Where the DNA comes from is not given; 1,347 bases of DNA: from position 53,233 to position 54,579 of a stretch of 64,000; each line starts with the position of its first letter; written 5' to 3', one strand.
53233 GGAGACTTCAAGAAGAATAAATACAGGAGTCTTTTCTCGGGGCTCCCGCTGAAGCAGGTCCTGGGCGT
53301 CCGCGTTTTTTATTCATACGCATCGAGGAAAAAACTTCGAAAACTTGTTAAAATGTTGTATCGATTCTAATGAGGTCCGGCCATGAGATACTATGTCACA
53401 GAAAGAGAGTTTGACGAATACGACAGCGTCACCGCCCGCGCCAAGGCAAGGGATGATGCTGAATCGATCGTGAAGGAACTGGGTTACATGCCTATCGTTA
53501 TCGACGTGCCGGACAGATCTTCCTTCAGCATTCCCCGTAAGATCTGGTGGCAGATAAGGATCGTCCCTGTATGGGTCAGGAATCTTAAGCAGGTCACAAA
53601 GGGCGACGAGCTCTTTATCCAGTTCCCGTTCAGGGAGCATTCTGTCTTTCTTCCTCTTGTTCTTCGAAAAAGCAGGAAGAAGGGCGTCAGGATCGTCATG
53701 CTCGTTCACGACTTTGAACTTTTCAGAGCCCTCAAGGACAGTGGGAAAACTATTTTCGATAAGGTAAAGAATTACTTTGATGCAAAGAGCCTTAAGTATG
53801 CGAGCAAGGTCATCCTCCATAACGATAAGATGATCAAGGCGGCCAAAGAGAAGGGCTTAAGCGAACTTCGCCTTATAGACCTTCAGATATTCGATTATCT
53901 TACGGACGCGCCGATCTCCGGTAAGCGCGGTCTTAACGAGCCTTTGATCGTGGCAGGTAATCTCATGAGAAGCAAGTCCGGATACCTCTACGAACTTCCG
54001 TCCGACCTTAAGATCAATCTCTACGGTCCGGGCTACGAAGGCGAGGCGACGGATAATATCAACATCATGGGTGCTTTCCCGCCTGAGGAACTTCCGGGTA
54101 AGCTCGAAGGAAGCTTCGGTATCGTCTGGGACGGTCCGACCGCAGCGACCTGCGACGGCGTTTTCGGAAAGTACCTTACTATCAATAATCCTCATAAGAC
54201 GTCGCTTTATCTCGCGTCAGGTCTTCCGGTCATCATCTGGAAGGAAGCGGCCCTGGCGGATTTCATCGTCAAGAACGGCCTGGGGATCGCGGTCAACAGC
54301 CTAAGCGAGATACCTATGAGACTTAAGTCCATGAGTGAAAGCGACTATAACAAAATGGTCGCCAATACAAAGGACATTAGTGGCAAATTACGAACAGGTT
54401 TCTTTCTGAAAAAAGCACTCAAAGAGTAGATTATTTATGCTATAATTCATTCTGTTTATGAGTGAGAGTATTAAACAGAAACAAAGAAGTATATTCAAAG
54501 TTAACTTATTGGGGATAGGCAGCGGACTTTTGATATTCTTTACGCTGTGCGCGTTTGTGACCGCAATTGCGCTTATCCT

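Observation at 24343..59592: Three different intergenic arrays share one grammar: possible undescribed repeat system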

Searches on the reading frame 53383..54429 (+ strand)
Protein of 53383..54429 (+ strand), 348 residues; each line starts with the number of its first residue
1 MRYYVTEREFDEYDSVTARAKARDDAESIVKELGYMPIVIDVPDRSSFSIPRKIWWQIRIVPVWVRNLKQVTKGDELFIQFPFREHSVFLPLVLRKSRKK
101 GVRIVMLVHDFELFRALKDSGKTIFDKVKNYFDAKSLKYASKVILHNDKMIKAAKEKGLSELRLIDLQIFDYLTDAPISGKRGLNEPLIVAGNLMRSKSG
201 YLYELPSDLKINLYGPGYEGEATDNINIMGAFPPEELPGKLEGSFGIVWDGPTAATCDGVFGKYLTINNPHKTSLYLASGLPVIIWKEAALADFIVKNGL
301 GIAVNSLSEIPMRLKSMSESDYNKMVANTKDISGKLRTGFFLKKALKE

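Call 34: find_related_loci(query=window:53383-54429:+, collection=genome_contigs, flank=10000)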
Query window:53383-54429:+ (348 aa) in genome_contigs; peptide patterns used: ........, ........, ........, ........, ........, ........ (x = any residue, [..] = any of these).
64 stretches matched a pattern; 5 encode a relative of the query (tblastn E <= 1e-3); 5 distinct loci.
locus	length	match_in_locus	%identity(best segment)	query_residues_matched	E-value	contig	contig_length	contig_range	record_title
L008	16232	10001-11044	90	1-348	0e+0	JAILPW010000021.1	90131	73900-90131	MAG: Clostridia bacterium isolate RUI342 k141_16125999_flag=0_multi=64.9787_len=90131, whole genome shotgun sequence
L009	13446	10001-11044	90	1-348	0e+0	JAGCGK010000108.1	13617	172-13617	MAG: Clostridiales bacterium isolate RGIG9768 Yak_Omasum-5__c578336, whole genome shotgun sequence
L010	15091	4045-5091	69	1-347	1e-167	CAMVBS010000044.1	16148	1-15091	MAG TPA_asm: uncultured Clostridia bacterium isolate SRR8387715_bin.71_metaWRAP_v1.3_MAG genome assembly, contig: ERZ142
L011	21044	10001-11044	66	1-348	9e-165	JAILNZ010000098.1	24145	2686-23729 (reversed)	MAG: Clostridiales bacterium isolate RUI293 k141_16289392_flag=1_multi=11.0000_len=24145, whole genome shotgun sequence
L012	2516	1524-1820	30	4-106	7e-5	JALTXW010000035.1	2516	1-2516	MAG: Candidatus Parcubacteria bacterium isolate S141_metabat2_scaf2bin.013 S141_NODE_52924_length_2516_cov_1.228966, who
